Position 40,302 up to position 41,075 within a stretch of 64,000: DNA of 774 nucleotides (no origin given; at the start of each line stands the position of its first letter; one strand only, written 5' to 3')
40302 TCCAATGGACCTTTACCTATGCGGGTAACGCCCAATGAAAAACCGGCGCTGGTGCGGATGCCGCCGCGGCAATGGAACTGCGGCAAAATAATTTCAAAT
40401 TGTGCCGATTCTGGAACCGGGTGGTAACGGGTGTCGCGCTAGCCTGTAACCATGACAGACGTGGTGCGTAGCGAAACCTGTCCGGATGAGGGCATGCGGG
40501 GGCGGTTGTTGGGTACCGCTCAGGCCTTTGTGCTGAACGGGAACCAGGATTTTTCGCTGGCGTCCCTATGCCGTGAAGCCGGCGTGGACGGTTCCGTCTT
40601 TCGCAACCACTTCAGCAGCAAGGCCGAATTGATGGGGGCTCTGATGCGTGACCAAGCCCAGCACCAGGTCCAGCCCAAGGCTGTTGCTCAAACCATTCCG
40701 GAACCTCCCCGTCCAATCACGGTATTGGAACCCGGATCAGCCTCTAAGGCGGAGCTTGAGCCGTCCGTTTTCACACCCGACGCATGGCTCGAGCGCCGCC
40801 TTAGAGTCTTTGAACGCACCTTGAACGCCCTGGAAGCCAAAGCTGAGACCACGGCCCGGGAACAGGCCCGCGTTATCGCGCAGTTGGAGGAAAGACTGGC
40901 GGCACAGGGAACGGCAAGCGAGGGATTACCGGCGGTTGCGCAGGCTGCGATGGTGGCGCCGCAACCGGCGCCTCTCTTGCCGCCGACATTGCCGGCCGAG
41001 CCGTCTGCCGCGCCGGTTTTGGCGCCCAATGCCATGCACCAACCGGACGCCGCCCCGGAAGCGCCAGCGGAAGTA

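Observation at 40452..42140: TetR-type HTH joined through a membrane helix to periplasmic Sel1 repeats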

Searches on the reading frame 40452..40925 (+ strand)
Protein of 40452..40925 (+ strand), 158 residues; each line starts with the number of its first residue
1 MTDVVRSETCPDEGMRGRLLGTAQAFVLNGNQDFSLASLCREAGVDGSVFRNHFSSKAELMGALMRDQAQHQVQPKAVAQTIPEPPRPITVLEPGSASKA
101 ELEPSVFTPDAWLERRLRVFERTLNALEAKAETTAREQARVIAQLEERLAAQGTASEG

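Call 7: find_homologous_proteins(query=window:40452-40925:+, max_evalue=0.001)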
Query seq(158 aa) (158 aa): 22 proteins with E <= 0.001 among 275 candidates.
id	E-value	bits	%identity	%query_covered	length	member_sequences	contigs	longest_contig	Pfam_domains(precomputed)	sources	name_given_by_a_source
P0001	1.0e-34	138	61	80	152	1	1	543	-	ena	-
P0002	3.4e-34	136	57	87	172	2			-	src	-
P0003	1.1e-33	134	57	86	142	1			-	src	-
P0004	1.3e-33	134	58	86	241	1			-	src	-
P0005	2.7e-33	133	56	86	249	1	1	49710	-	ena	-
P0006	1.8e-32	130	57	92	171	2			-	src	-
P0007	5.5e-32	129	55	85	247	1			-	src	-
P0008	7.1e-31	125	52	88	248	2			-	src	-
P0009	1.4e-29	121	53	85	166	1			-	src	-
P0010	1.5e-28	118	51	85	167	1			-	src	-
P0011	8.1e-27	112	43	85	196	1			PF00440.30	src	-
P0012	3.0e-24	104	79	33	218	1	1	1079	PF00440.30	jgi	jgi:AcrR family transcriptional regulator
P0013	5.1e-24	103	45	89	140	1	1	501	PF00440.30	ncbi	-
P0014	9.6e-24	102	49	91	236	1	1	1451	PF00440.30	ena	-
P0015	4.0e-17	81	89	34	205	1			-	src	-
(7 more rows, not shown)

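Call 11: find_related_loci(query=A1, collection=genome_contigs, flank=6000)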
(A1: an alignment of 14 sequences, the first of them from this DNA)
Query A1 (158 aa) in genome_contigs; peptide patterns used: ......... (x = any residue, [..] = any of these).
285 stretches matched a pattern; 92 encode a relative of the query (tblastn E <= 1e-3); the best 80 are kept; 80 distinct loci.
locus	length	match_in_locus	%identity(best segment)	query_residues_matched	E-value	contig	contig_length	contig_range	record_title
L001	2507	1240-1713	94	1-158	1e-99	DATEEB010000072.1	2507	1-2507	MAG TPA_asm: Rhizomicrobium sp. isolate SMAG_U8722 k141_29492, whole genome shotgun sequence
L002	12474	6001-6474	93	1-158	8e-95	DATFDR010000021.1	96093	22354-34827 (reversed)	MAG TPA_asm: Rhizomicrobium sp. isolate SMAG_U8585 k141_1268341, whole genome shotgun sequence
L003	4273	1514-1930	58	12-151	2e-42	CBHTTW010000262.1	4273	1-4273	MAG TPA_asm: uncultured Alphaproteobacteria bacterium isolate ERR14722427_binner13_Refined_35 genome assembly, contig: E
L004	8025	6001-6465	54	12-151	3e-42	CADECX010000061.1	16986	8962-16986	MAG: uncultured Alphaproteobacteria bacterium isolate Alphaproteobacteria sp. RBC027 genome assembly, contig: MAG027_61,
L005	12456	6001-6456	57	12-149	3e-40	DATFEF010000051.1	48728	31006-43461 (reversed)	MAG TPA_asm: Rhizomicrobium sp. isolate SMAG_U8600 k141_743523, whole genome shotgun sequence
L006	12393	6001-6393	57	16-151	9e-40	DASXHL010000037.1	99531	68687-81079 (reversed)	MAG TPA_asm: Rhizomicrobium sp. isolate SMAG_U5192 k141_3336388, whole genome shotgun sequence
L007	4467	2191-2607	53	16-149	1e-39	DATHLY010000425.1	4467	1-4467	MAG TPA_asm: Rhizomicrobium sp. isolate SMAG_U12618 k141_2665633, whole genome shotgun sequence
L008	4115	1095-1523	54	8-156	6e-39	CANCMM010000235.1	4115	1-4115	MAG: Alphaproteobacteria bacterium isolate JR-MC-E-240519-135 genome assembly, contig: JR-MC-E-240519-C34922, whole geno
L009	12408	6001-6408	53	6-157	7e-39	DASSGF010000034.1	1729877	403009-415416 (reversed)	MAG TPA_asm: Rhizomicrobium sp. isolate SMAG_U1025 k141_441024, whole genome shotgun sequence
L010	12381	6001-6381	56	16-151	2e-38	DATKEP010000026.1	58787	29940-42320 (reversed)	MAG TPA_asm: Rhizomicrobium sp. isolate SMAG_U14502 k141_345130, whole genome shotgun sequence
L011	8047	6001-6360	56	19-149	6e-38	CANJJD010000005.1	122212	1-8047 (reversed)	MAG: Alphaproteobacteria bacterium isolate RH-23may17-1249 genome assembly, contig: RH-23may17-C950, whole genome shotgu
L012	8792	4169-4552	53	16-149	6e-36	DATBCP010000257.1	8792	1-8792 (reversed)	MAG TPA_asm: Rhizomicrobium sp. isolate SMAG_U5788 k141_3247150, whole genome shotgun sequence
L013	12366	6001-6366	53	19-149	2e-35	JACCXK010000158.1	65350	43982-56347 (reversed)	MAG: Alphaproteobacteria bacterium isolate MGR_bin176 SD2897-2912_k127_6777051, whole genome shotgun sequence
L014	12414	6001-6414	50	2-150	6e-35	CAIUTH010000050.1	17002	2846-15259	MAG: uncultured Alphaproteobacteria bacterium isolate Kiruna3_bin-1165 genome assembly, contig: bin-1165:050/386, whole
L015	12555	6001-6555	42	16-149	7e-34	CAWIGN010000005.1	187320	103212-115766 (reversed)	MAG: uncultured Alphaproteobacteria bacterium isolate MFD05442.bin.2.271 genome assembly, contig: contig_16914, whole ge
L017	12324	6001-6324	47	16-154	1e-31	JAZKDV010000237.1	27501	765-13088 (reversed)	MAG: Pseudomonadota bacterium isolate DC_HB_01_SPN181219-bin067_1 DCHB01SPN_B067_1_000000000237, whole genome shotgun se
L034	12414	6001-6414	45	15-149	3e-25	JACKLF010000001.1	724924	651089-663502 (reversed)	MAG: Alphaproteobacteria bacterium isolate HK-STAS-PROT-84 HK-STAS-PROT-84_1, whole genome shotgun sequence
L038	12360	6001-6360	42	16-149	8e-21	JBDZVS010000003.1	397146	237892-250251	MAG: Hyphomicrobiales bacterium isolate PE_dung12 NODE_8_length_397146, whole genome shotgun sequence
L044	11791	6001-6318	36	11-151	3e-18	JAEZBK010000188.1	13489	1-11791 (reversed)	MAG: Proteobacteria bacterium isolate OH_CBrB_195 k127_3199078, whole genome shotgun sequence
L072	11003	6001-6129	47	109-151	6e-8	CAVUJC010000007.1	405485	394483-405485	MAG: uncultured Alphaproteobacteria bacterium isolate MFD01872.bin.1.37 genome assembly, contig: contig_43828, whole gen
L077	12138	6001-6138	50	91-130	3e-7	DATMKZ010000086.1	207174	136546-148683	MAG TPA_asm: Rhizomicrobium sp. isolate SMAG_U12784 k141_3766090, whole genome shotgun sequence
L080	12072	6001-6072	71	109-132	1e-6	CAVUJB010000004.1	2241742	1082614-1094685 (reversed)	MAG: uncultured Alphaproteobacteria bacterium isolate MFD01872.bin.1.174 genome assembly, contig: contig_77907, whole ge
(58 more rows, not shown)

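Call 12: search_solved_structures(query=A1, max_evalue=1, show_alignments=2)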
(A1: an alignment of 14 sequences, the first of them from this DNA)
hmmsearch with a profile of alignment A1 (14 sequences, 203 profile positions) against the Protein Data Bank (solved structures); distinct sequences matched with E-value up to 1: 109 (the best 60 are shown).
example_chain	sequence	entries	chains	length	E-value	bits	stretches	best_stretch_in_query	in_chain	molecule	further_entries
3jsj_A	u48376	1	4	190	7.3e-07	32.7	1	9-70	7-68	Putative TetR-family transcriptional regulator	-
3g7r_A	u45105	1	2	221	1.6e-06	31.5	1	9-85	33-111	Putative transcriptional regulator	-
3aqs_A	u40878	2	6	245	2.1e-06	31.2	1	6-69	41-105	Bacterial regulatory proteins, tetR family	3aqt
2ras_A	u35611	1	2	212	2.1e-06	31.2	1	7-66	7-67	Transcriptional regulator, TetR family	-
2xdn_A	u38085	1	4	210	4.3e-06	30.2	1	1-80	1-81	HTH-TYPE TRANSCRIPTIONAL REGULATOR TTGR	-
2uxh_A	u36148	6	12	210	6e-06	29.7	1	1-79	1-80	HTH-TYPE TRANSCRIPTIONAL REGULATOR TTGR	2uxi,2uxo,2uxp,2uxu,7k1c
7k1a_A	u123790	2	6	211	6.1e-06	29.7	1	1-79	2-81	HTH-type transcriptional regulator TtgR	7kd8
8v90_A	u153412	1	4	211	1.1e-05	28.8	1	1-76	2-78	HTH-type transcriptional regulator TtgR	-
2hyt_A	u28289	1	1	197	2.5e-05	27.7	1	1-77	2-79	TetR-family transcriptional regulator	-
2fd5_A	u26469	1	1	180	2.6e-05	27.6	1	8-63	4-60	transcriptional regulator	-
5wm9_A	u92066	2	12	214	0.00017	24.9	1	4-103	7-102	Rv0078 | TetR family transcriptional regulator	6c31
5icj_A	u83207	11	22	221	0.00019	24.8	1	4-103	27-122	Probable transcriptional regulatory protein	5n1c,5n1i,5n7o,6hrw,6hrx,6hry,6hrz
2rek_A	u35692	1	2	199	0.0002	24.7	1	9-82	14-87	Putative tetR-family transcriptional regulator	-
6ayi_A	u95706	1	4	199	0.00033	24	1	4-69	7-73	HTH-type transcriptional regulator UidR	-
2g7s_A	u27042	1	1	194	0.00044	23.6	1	15-75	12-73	transcriptional regulator, TetR family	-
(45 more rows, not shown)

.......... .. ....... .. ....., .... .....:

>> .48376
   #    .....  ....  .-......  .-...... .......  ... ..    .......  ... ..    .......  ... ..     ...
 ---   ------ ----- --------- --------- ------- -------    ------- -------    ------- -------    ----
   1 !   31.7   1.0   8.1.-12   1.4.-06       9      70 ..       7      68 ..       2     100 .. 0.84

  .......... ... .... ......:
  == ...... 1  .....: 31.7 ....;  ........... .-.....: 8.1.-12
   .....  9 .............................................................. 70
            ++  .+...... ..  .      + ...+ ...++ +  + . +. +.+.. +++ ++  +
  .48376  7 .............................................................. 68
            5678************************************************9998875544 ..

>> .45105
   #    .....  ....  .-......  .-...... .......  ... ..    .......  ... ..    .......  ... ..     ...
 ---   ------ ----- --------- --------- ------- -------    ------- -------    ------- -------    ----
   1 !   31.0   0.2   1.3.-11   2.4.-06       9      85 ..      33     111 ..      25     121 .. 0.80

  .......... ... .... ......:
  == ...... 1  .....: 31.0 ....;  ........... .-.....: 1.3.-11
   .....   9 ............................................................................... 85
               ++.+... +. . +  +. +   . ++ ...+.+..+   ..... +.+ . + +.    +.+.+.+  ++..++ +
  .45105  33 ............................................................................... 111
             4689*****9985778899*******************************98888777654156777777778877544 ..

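Call 31: predict_structure(alignment_id=A1)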
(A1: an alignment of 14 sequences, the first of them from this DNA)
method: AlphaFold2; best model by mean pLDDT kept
length: 158 residues; sequences in the alignment: 14
mean_pLDDT: 76.3   pTM: 0.40
mean pLDDT of the five models: 76.3, 75.5, 72.6, 72.3, 70.8
residues with pLDDT >= 90: 83; 70-90: 21; 50-70: 15; < 50: 39
segments of 3 or more residues with pLDDT < 50: 1-3, 5-9, 73-103
pLDDT, mean of each block of 10 residues (from residue 1): 43 82 93 93 92 93 86 45 46 39 56 91 96 97 96 73
secondary structure, 60 per line:
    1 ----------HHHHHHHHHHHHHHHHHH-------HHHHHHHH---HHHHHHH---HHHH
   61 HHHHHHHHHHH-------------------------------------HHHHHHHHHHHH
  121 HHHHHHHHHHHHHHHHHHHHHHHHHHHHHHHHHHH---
elements in order: H11-28 H36-43 H47-53 H57-71 H109-155

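Call 35: fold_search(model_id=the predicted structure, library=pdb)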
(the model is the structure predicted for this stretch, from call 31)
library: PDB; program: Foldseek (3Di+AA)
matches with E <= 10: 597; with E <= 0.001: 0
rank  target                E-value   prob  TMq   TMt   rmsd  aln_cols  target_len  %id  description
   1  3jsj_C                1.4e-02  1.00  0.37  0.32   2.5        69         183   29  Crystal structure of a putative tetr-transcriptional regulator (sav143) from streptomyces avermitilis ma-4680 at 2.10  (released 2009-09-22)
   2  2rek_A                2.3e-02  1.00  0.36  0.33   1.8        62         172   26  Crystal structure of tetR-family transcriptional regulator (released 2007-10-09)
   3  2rek_B                2.9e-02  1.00  0.35  0.32   1.7        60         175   27  Crystal structure of tetR-family transcriptional regulator (released 2007-10-09)
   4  4pxi_B                3.3e-02  1.00  0.36  0.29   1.7        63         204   25  Elucidation of the Structural and Functional Mechanism of Action of the TetR Family Protein, CprB from S. coelicolor A (released 2014-07-02)
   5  2rha                  3.3e-02  1.00  0.35  0.28   1.6        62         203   31  Crystal structure of a predicted dna-binding transcriptional regulator (saro_1072) from novosphingobium aromaticivorans  (released 2007-10-30)
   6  4pxi_C                4.5e-02  1.00  0.36  0.29   1.8        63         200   25  Elucidation of the Structural and Functional Mechanism of Action of the TetR Family Protein, CprB from S. coelicolor A (released 2014-07-02)
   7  4yze_C                4.8e-02  1.00  0.33  0.28   2.1        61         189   30  Crystal structure of E.coli NemR reduced form (released 2016-02-03)
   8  1ui5_B                5.2e-02  1.00  0.37  0.29   1.3        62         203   24  Crystal structure of gamma-butyrolactone receptor (ArpA like protein) (released 2004-07-27)
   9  2qtq_D                5.2e-02  1.00  0.35  0.28   1.4        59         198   30  Crystal structure of a predicted dna-binding transcriptional regulator (saro_1072) from novosphingobium aromaticivoran (released 2007-08-21)
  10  2eh3                  5.5e-02  1.00  0.34  0.31   1.8        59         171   25  Crystal structure of aq_1058, a transcriptional regulator (TerR/AcrR family) from Aquifex aeolicus VF5 (released 2007-09-04)
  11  1ui5_A                5.5e-02  1.00  0.36  0.29   2.0        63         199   25  Crystal structure of gamma-butyrolactone receptor (ArpA like protein) (released 2004-07-27)
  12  4yze_A                5.9e-02  1.00  0.35  0.29   1.7        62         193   27  Crystal structure of E.coli NemR reduced form (released 2016-02-03)
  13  6wp9_F                6.7e-02  1.00  0.33  0.25   2.1        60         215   25  AvaR1 bound to Avenolide (released 2020-07-22)
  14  2fbq                  6.7e-02  1.00  0.31  0.23   8.0        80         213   25  The crystal structure of transcriptional regulator PA3006 (released 2005-12-20)
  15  4yze_B                7.2e-02  1.00  0.33  0.29   2.1        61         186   30  Crystal structure of E.coli NemR reduced form (released 2016-02-03)
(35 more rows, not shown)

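Call 61: search_protein_representatives(alignment_id=A1)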
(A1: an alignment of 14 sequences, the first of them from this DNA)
Query: 14 sequences, 203 profile positions. Proteins with E-value up to 0.001 (for the whole library): 1134; up to 1e-10: 109; up to 1e-30: 21. The best 150 are listed.
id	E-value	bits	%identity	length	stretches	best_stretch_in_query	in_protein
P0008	3.1e-80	285.3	-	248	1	1-203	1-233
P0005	6.9e-76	271.2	-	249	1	1-203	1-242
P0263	1.9e-73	263.2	-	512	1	1-203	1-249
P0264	4.7e-68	245.6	-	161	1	1-164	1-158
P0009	6.7e-68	245.1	-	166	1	1-159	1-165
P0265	9.3e-61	221.8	-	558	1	3-190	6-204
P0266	7.1e-59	215.6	-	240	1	1-168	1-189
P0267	8.2e-59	215.4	-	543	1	23-203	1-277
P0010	3.2e-58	213.5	-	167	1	4-146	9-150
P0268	2.8e-51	190.8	-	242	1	10-203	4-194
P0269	4.8e-49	183.5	-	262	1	4-178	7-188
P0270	5.7e-46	173.5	-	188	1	7-167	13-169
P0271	6.6e-43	163.5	-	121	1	7-129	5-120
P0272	1.9e-42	162.0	-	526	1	6-201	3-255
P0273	2.7e-42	161.5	-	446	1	10-203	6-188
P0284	3.2e-28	115.5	-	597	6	10-83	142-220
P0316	1.1e-17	81.1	-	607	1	7-169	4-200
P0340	4.1e-15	72.7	-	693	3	8-79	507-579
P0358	2.0e-11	60.6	-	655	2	89-148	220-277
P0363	1.5e-10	57.8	-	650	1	9-174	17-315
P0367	3.8e-10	56.5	-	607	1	8-138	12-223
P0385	1.2e-08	51.6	-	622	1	2-143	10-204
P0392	2.5e-08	50.5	-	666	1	8-158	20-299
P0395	4.3e-08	49.8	-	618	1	7-126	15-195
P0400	5.7e-08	49.4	-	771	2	82-148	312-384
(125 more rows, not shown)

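Call 62: search_protein_families(library=pfam, proteins=[P0400, P0358, P0363, P0392, P0385, P0395, P0367, P0316, P0284, P0340], max_evalue=0.001)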
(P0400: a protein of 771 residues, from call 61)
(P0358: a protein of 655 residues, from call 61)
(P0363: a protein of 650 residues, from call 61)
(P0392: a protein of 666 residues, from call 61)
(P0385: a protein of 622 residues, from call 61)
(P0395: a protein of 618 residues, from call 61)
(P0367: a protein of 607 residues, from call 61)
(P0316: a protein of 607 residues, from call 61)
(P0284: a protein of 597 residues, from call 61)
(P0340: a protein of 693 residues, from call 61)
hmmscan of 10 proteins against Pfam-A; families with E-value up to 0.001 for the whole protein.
P0400 (771 aa): 2 families
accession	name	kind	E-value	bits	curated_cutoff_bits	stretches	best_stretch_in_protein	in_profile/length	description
PF08238.18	Sel1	-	9.6e-25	86.6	30.7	3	686-720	2-36/36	Sel1 repeat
PF00440.29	TetR_N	-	1e-13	51.2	24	1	29-75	1-47/47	Bacterial regulatory proteins, tetR family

P0358 (655 aa): 2 families
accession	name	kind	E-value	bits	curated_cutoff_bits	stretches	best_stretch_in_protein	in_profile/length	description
PF08238.18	Sel1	-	1.4e-31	108.2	30.7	3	570-604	2-36/36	Sel1 repeat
PF00440.29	TetR_N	-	1.5e-10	41.1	24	1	32-78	1-47/47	Bacterial regulatory proteins, tetR family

P0363 (650 aa): 2 families
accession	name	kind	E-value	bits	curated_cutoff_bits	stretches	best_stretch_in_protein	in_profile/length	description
PF08238.18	Sel1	-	1.8e-35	120.5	30.7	4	566-600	2-36/36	Sel1 repeat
PF00440.29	TetR_N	-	3.7e-12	46.3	24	1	24-69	1-46/47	Bacterial regulatory proteins, tetR family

P0392 (666 aa): 2 families
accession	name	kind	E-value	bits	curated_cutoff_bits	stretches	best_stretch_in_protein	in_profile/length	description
PF08238.18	Sel1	-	2.4e-31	107.5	30.7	3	507-542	1-36/36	Sel1 repeat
PF00440.29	TetR_N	-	2e-11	43.9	24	1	28-72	1-45/47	Bacterial regulatory proteins, tetR family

P0385 (622 aa): 2 families
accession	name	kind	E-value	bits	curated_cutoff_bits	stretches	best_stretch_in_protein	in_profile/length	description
PF08238.18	Sel1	-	4.4e-31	106.6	30.7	4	462-497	1-36/36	Sel1 repeat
PF00440.29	TetR_N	-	1.3e-14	54.1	24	1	24-70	1-47/47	Bacterial regulatory proteins, tetR family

P0395 (618 aa): 4 families
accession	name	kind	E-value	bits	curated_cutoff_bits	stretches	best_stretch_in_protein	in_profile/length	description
PF08238.18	Sel1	-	1.2e-34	117.9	30.7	4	530-563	3-36/36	Sel1 repeat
PF00440.29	TetR_N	-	4e-11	43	24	1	24-70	1-47/47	Bacterial regulatory proteins, tetR family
PF09787.14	Golgin_A5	-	0.00019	21.5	31.7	1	163-316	109-260/305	Golgin subfamily A member 5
PF02601.20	Exonuc_VII_L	-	0.00091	19.2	35.9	1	110-260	126-263/315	Exonuclease VII, large subunit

P0367 (607 aa): 2 families
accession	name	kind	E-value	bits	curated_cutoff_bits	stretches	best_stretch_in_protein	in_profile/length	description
PF08238.18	Sel1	-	7.4e-30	102.7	30.7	4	456-491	1-36/36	Sel1 repeat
PF00440.29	TetR_N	-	1e-06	28.9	24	1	20-64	1-45/47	Bacterial regulatory proteins, tetR family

P0316 (607 aa): 1 family
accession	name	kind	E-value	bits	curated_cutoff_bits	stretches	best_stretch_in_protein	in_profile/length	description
PF08238.18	Sel1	-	6.7e-31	106.1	30.7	4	493-527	2-36/36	Sel1 repeat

P0284 (597 aa): 3 families
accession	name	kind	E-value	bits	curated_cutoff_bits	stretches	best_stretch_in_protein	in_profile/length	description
PF00440.29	TetR_N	-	8.2e-60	198.8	24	6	148-194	1-47/47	Bacterial regulatory proteins, tetR family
PF00165.29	HTH_AraC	-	6.5e-10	39.3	26.6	0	349-373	7-31/42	Bacterial regulatory helix-turn-helix proteins, AraC family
PF19776.5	DUF6262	-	2.6e-06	28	29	0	231-273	8-52/110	Family of unknown function (DUF6262)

P0340 (693 aa): 15 families
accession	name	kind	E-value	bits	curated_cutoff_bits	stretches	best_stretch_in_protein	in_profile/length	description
PF00440.29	TetR_N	-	3.8e-41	139.1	24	3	515-560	1-46/47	Bacterial regulatory proteins, tetR family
PF19776.5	DUF6262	-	3.7e-16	59.7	29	2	506-571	11-73/110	Family of unknown function (DUF6262)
PF02796.21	HTH_7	-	1.2e-13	51.4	23.8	1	305-326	23-44/45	Helix-turn-helix domain of resolvase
PF13022.12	HTH_Tnp_1_2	-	5.4e-09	36.6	27.9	0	514-576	11-78/122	Helix-turn-helix of insertion element transposase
PF00165.29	HTH_AraC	-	1.7e-08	34.8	26.6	0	303-327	8-32/42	Bacterial regulatory helix-turn-helix proteins, AraC family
PF07374.17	DUF1492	-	6.5e-08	33.1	21.5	0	281-325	48-93/100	Protein of unknown function (DUF1492)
PF13551.12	HTH_29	-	7e-08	32.9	28.1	0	529-555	10-37/64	Winged helix-turn helix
PF12728.13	HTH_17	-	1.1e-06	29.3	27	0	305-326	3-24/51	Helix-turn-helix domain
PF09339.16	HTH_IclR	-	1.4e-06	28.4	22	0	297-323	12-38/52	IclR helix-turn-helix domain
PF01527.26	HTH_Tnp_1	-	3.5e-06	27.6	24.1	0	512-553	9-46/75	Transposase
PF13560.12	HTH_31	-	7.5e-06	26.6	27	0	303-327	14-38/64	Helix-turn-helix domain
PF13384.12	HTH_23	-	7.8e-06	26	24.6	0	529-552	16-39/50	Homeodomain-like domain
PF08148.17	DSHCT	-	0.0002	21.7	22.7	0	509-587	89-168/172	DSHCT (NUC185) domain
PF13309.12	HTH_22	-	0.00031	21.2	29.6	0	531-551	42-62/63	HTH domain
PF20901.3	Sf6_terminase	-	0.00054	20.4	27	0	302-358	15-72/106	Bacteriophage Sf6, terminase small subunit-like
